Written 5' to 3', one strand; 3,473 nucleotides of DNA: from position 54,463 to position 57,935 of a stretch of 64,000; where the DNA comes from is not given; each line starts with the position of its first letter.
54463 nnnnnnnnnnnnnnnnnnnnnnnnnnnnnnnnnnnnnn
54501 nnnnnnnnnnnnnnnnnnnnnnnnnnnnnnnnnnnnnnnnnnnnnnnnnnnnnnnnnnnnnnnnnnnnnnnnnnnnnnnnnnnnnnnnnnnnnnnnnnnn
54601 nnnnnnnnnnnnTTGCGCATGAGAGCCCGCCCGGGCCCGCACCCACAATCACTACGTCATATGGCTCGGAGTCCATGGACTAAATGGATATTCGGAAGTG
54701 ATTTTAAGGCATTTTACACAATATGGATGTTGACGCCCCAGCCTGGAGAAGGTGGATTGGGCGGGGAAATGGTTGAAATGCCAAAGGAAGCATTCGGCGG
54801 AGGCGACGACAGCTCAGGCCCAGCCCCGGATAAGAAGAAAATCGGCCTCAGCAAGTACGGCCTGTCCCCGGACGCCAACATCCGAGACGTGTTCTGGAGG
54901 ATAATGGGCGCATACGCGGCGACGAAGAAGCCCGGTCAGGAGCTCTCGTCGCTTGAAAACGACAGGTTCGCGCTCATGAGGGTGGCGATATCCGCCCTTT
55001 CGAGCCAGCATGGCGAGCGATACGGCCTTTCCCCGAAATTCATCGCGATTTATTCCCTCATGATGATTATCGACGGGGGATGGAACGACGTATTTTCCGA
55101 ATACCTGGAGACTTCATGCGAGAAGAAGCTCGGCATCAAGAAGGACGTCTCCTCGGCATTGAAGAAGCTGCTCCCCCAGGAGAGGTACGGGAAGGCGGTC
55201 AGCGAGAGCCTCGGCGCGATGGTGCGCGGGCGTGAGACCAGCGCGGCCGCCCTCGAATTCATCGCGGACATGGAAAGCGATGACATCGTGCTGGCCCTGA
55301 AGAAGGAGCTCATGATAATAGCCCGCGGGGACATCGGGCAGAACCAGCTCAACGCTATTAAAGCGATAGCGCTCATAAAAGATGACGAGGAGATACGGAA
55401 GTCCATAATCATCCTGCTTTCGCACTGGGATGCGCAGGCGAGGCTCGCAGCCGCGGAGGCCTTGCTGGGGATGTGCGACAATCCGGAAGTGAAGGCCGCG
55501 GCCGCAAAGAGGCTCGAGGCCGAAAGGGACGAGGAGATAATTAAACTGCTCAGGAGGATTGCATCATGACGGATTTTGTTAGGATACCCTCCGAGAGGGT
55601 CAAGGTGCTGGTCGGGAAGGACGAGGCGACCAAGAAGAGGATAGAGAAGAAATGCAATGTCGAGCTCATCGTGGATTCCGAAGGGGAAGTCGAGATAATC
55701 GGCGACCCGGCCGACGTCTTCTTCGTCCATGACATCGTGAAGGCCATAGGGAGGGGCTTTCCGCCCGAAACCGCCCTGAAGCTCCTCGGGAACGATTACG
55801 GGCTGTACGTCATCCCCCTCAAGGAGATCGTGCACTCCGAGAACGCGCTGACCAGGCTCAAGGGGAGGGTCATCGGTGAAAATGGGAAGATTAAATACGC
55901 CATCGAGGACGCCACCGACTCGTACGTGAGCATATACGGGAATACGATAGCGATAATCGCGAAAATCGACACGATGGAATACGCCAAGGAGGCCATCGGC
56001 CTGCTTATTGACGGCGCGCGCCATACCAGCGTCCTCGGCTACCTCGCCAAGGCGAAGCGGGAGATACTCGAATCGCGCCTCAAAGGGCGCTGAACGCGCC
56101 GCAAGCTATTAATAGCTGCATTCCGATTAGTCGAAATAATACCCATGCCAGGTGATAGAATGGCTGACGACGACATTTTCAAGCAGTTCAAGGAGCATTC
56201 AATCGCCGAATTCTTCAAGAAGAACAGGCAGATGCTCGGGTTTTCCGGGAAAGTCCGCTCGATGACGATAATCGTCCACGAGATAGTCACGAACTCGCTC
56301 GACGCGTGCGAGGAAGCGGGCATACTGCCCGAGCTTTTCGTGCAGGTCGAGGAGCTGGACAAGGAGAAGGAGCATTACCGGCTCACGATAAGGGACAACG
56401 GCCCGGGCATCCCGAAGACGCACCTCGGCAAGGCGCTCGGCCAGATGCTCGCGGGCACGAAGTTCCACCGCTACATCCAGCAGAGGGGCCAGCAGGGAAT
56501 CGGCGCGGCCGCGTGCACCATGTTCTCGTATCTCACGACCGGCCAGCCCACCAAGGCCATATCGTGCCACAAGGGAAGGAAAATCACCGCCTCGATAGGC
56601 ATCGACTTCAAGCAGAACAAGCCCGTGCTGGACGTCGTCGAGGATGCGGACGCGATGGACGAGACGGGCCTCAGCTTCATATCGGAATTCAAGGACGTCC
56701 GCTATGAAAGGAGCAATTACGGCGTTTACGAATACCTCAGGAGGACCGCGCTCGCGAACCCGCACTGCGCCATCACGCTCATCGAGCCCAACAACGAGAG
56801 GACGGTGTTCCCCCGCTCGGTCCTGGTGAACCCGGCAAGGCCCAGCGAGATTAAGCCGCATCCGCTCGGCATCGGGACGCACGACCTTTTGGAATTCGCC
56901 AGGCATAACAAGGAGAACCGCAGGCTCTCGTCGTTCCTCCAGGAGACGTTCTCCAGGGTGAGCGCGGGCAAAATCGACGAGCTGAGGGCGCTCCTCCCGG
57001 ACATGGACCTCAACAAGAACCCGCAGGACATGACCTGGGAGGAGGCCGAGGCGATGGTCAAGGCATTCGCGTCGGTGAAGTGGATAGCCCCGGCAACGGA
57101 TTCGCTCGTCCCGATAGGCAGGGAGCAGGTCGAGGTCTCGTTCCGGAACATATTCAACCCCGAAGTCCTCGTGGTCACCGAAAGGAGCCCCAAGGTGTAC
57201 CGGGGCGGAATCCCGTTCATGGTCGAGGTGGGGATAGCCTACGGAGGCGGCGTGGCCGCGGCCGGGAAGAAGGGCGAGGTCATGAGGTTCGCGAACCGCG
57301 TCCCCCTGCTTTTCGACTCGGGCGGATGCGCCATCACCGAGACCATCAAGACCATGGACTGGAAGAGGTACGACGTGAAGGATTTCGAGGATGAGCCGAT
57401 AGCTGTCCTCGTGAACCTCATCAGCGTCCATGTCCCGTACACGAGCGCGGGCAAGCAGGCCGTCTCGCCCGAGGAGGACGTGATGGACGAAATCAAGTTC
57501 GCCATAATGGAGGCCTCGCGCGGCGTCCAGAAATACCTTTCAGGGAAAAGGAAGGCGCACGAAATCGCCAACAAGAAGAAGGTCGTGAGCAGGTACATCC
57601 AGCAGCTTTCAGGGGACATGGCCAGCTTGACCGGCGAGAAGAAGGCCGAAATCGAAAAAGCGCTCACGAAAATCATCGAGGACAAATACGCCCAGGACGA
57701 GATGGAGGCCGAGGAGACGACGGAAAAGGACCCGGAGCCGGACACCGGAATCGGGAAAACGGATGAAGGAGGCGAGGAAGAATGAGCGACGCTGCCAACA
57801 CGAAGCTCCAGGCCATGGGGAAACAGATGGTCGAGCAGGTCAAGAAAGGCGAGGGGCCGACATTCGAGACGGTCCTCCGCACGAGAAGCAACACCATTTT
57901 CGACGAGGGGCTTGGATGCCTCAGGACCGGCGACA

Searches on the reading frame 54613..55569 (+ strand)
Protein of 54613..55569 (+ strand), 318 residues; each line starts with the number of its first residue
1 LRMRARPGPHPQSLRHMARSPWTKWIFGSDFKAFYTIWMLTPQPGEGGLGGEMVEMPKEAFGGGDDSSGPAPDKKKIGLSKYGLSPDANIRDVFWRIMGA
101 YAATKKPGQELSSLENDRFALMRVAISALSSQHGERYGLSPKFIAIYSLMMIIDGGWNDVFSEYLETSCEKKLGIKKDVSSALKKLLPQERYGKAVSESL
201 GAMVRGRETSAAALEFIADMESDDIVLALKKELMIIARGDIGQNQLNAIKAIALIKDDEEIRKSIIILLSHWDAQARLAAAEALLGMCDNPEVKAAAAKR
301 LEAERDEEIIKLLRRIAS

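Call 3: search_protein_families(library=pfam, proteins=[window:54613-55569:+], max_evalue=0.1)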
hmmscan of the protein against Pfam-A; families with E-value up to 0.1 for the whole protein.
window:54613-55569:+ (318 aa): 2 families
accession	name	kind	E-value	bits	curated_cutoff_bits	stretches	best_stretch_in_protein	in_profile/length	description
PF13646.12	HEAT_2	-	0.0011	19.7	27.7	1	244-309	16-79/88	HEAT repeats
PF20975.2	DGCcoil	-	0.062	12.9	26.7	1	172-243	65-136/359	DGC-associated coil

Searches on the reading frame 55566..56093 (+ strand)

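Call 3: search_protein_families(library=pfam, proteins=[window:55566-56093:+], max_evalue=0.1)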
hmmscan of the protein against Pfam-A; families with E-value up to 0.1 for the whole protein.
window:55566-56093:+ (175 aa): 4 families
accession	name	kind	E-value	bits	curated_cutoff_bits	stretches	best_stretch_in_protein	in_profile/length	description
PF21800.4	KH_KRR1_2nd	-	1.2e-11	44.9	27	1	82-142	5-65/91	KRR1 small subunit processome component, second KH domain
PF22891.2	KH_PNO1_2nd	-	4.4e-10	40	27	1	93-161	16-84/90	Eukaryotic type KH-domain (KH-domain type I) (327.11.2)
PF00013.35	KH_1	-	2.9e-08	33.8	21.5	1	5-51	4-57/66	KH domain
PF22675.2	KH-I_KHDC4-BBP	-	0.022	15.1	30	0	98-155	7-63/76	KHDC4/BBP-like, KH-domain type I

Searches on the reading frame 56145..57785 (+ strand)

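Call 3: search_protein_families(library=pfam, proteins=[window:56145-57785:+], max_evalue=0.1)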
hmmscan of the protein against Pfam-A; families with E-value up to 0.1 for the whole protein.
window:56145-57785:+ (546 aa): 3 families
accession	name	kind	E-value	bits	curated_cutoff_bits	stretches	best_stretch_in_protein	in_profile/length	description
PF09239.17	Topo-VIb_trans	-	3.3e-51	173.7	24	1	316-475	1-157/159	Topoisomerase VI B subunit, transducer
PF02518.31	HATPase_c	-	7.9e-10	39.6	26.4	1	38-133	4-89/111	Histidine kinase-, DNA gyrase B-, and HSP90-like ATPase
PF13589.12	HATPase_c_3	-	2e-08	34.8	25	1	40-158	3-110/137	Histidine kinase-, DNA gyrase B-, and HSP90-like ATPase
